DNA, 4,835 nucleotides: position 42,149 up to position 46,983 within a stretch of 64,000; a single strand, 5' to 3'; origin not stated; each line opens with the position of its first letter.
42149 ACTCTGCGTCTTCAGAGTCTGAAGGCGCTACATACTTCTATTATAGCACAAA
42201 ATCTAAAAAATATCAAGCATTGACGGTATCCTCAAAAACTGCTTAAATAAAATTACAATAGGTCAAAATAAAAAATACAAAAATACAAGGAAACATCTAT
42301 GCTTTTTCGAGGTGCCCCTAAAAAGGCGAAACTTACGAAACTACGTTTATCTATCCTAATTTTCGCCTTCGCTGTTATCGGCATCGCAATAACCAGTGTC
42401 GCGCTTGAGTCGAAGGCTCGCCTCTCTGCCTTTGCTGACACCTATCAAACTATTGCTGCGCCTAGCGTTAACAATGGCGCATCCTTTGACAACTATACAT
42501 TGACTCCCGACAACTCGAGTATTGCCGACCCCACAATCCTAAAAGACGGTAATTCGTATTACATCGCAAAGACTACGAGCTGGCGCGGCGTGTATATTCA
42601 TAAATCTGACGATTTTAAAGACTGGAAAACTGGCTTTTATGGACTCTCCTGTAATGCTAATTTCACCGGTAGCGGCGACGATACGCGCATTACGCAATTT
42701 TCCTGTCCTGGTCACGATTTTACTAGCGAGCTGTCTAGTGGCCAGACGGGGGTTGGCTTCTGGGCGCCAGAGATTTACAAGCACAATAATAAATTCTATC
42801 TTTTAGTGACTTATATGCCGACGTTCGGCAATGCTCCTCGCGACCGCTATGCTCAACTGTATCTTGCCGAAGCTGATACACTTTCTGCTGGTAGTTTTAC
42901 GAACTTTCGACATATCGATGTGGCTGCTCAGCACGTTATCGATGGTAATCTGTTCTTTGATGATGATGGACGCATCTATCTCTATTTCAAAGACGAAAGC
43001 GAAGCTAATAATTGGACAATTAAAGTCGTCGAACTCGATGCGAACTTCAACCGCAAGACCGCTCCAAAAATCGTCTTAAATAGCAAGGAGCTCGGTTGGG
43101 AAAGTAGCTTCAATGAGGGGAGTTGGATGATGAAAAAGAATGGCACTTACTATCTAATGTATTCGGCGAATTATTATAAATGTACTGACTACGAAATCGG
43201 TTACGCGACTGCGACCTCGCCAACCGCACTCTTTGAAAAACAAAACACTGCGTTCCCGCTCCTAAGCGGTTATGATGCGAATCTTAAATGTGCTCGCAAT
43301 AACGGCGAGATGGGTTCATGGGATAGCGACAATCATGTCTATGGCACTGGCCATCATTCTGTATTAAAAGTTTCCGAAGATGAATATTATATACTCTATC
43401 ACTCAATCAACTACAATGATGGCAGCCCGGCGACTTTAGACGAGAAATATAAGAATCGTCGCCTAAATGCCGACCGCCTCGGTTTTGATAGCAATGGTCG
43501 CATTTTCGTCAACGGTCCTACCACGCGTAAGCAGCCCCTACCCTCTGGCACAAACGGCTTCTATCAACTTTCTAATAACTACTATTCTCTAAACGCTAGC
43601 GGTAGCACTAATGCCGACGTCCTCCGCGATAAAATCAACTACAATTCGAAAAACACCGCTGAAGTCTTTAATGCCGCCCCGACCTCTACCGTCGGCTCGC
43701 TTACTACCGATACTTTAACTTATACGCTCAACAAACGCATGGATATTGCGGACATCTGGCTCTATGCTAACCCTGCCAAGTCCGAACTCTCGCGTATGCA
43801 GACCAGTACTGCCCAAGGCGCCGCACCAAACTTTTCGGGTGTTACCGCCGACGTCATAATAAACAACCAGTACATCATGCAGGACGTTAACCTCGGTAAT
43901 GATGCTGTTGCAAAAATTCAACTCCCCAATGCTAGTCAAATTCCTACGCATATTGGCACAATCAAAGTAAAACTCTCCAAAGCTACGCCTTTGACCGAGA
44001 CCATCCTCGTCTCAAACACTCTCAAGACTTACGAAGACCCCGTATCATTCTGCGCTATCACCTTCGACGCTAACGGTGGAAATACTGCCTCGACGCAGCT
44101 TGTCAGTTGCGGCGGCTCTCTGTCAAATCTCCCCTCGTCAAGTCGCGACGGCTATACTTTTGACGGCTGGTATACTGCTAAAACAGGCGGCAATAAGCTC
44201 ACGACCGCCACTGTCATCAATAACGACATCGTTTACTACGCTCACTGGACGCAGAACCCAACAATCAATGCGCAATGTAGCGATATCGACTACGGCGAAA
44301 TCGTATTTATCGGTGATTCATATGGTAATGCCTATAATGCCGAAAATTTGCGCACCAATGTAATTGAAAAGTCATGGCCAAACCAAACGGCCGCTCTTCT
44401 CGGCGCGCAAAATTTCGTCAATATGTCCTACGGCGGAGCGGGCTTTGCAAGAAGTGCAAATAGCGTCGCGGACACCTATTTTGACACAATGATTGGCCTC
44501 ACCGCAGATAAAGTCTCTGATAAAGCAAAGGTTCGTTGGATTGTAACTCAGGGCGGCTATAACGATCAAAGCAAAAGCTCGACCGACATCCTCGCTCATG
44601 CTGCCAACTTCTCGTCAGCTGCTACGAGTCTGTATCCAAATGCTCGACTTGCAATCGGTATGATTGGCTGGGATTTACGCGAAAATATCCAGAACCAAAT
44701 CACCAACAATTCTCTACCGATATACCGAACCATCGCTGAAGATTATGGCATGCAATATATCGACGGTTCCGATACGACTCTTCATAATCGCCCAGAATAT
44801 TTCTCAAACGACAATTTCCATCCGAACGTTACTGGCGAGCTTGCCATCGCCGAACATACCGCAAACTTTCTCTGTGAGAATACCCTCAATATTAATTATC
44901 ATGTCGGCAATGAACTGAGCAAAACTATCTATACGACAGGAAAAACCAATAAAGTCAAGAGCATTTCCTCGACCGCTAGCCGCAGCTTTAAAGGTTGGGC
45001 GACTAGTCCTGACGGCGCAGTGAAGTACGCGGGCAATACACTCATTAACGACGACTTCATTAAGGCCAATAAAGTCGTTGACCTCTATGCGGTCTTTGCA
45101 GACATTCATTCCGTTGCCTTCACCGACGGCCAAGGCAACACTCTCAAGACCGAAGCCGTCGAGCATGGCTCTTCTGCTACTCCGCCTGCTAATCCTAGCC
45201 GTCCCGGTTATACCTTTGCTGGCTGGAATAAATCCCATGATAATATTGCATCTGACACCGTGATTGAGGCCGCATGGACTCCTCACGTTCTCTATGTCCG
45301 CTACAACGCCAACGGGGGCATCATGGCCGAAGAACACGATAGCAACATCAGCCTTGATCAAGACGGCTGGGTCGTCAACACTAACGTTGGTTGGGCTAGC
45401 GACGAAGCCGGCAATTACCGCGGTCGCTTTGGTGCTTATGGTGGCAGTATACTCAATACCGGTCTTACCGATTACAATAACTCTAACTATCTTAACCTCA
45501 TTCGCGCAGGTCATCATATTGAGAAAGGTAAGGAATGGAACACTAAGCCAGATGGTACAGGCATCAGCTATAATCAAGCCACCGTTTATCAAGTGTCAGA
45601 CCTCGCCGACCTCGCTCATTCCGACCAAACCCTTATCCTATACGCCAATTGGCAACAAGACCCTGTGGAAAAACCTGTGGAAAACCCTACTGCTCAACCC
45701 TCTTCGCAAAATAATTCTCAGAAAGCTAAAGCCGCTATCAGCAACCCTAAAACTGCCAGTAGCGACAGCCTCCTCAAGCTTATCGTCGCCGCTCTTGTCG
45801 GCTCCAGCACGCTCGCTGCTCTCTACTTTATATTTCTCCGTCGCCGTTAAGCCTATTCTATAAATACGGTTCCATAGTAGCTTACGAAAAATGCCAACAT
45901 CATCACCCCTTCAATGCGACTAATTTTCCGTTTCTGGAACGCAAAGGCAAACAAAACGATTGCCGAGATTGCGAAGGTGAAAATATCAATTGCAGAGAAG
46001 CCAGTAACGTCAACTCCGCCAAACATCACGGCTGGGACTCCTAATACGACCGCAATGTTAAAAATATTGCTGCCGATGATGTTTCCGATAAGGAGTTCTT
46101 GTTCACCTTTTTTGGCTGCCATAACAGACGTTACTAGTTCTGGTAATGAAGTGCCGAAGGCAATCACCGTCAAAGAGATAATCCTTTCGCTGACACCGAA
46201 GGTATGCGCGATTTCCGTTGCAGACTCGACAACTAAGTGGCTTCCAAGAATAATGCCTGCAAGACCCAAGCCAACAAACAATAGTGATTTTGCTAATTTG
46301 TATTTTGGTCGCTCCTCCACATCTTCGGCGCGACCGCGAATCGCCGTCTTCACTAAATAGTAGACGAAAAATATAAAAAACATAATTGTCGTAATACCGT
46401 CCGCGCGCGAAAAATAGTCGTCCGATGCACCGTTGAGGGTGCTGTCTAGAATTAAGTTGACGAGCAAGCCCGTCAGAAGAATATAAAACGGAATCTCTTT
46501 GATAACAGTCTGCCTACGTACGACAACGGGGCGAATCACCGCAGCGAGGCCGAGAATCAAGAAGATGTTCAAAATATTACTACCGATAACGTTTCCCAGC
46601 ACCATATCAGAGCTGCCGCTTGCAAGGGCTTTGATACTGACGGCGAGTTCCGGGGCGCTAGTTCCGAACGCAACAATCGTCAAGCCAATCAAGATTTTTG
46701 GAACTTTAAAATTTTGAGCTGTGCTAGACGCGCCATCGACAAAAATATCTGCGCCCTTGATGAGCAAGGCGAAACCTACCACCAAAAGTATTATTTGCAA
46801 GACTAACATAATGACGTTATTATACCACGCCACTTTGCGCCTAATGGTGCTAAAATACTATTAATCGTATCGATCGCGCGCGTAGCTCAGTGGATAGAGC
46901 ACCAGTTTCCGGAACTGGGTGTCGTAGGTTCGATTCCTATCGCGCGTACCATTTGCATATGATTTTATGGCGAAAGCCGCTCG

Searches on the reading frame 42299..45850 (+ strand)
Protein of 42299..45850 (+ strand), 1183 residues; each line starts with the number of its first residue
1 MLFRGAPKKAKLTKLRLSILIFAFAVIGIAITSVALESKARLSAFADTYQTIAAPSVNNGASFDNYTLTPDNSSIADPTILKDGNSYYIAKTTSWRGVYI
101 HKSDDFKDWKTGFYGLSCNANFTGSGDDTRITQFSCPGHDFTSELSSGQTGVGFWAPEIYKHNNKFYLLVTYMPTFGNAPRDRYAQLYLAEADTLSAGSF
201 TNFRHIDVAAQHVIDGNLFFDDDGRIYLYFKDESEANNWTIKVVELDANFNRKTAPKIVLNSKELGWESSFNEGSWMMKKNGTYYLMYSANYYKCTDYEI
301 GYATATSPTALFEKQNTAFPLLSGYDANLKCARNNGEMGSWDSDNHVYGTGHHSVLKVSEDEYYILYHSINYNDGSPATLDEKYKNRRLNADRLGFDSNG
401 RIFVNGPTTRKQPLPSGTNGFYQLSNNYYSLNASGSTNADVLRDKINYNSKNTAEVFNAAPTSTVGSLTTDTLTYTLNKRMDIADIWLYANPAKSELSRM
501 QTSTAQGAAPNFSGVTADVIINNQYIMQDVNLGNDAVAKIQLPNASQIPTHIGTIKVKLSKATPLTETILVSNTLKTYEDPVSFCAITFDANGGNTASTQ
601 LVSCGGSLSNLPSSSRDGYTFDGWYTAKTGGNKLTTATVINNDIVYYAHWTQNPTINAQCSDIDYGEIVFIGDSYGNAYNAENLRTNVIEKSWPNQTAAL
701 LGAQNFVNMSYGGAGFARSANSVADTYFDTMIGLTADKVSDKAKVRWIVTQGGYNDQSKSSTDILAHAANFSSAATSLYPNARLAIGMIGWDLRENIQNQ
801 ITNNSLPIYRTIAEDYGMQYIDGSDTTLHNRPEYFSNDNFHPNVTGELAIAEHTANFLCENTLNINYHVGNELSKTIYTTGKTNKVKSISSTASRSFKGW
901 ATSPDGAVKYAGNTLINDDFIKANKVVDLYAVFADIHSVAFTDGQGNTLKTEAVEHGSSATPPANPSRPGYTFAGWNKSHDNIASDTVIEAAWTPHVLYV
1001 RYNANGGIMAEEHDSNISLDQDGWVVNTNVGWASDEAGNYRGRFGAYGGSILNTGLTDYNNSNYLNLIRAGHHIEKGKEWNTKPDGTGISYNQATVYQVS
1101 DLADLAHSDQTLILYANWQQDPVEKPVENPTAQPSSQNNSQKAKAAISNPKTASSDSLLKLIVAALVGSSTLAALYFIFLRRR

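Call 12: search_protein_families(library=pfam, proteins=[window:42299-45850:+], max_evalue=0.01)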
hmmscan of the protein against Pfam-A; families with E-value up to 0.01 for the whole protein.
window:42299-45850:+ (1183 aa): 4 families
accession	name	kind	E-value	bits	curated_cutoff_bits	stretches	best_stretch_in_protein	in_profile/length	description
PF04616.20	Glyco_hydro_43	-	1.5e-38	133.2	32.2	1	74-398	9-284/288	Glycosyl hydrolases family 43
PF09479.16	Flg_new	-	1.4e-25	89.6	27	2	587-649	3-65/65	Listeria-Bacteroides repeat domain (List_Bact_rpt)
PF13472.12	Lipase_GDSL_2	-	5.9e-09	37.1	32.9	1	670-846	1-175/178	GDSL-like Lipase/Acylhydrolase family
PF18998.6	Flg_new_2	-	0.0031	17.9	23.6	1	590-653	8-72/73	Divergent InlB B-repeat domain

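Call 59: search_protein_families(library=ncbifam, proteins=[window:42299-45850:+], max_evalue=0.01)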
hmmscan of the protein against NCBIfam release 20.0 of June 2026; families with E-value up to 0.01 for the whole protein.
window:42299-45850:+ (1183 aa): 4 families
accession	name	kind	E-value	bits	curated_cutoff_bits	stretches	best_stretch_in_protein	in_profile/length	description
TIGR02543.1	List_Bact_rpt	repeat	2.8e-11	43.6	20.95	2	615-653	2-43/44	TIGR02543 family repeat protein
NF033189.1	internalin_A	exception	3.1e-10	39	1600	2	586-656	638-708/799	class 1 internalin InlA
NF033188.1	internalin_H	exception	1.1e-07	31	1050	1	586-659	416-489/548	InlH/InlC2 family class 1 internalin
NF045548.1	GDSL_lipase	equivalog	7e-06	25.7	300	1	648-858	23-225/231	Rv0518 family GDSL lipase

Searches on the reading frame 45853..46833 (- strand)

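Call 35: search_protein_families(library=pfam, proteins=[window:45853-46833:-], max_evalue=0.001)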
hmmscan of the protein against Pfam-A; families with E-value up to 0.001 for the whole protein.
window:45853-46833:- (326 aa): 1 family
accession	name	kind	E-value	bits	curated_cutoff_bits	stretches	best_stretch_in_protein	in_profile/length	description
PF01699.29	Na_Ca_ex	-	3.6e-65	219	24.9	2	14-161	3-150/151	Sodium/calcium exchanger protein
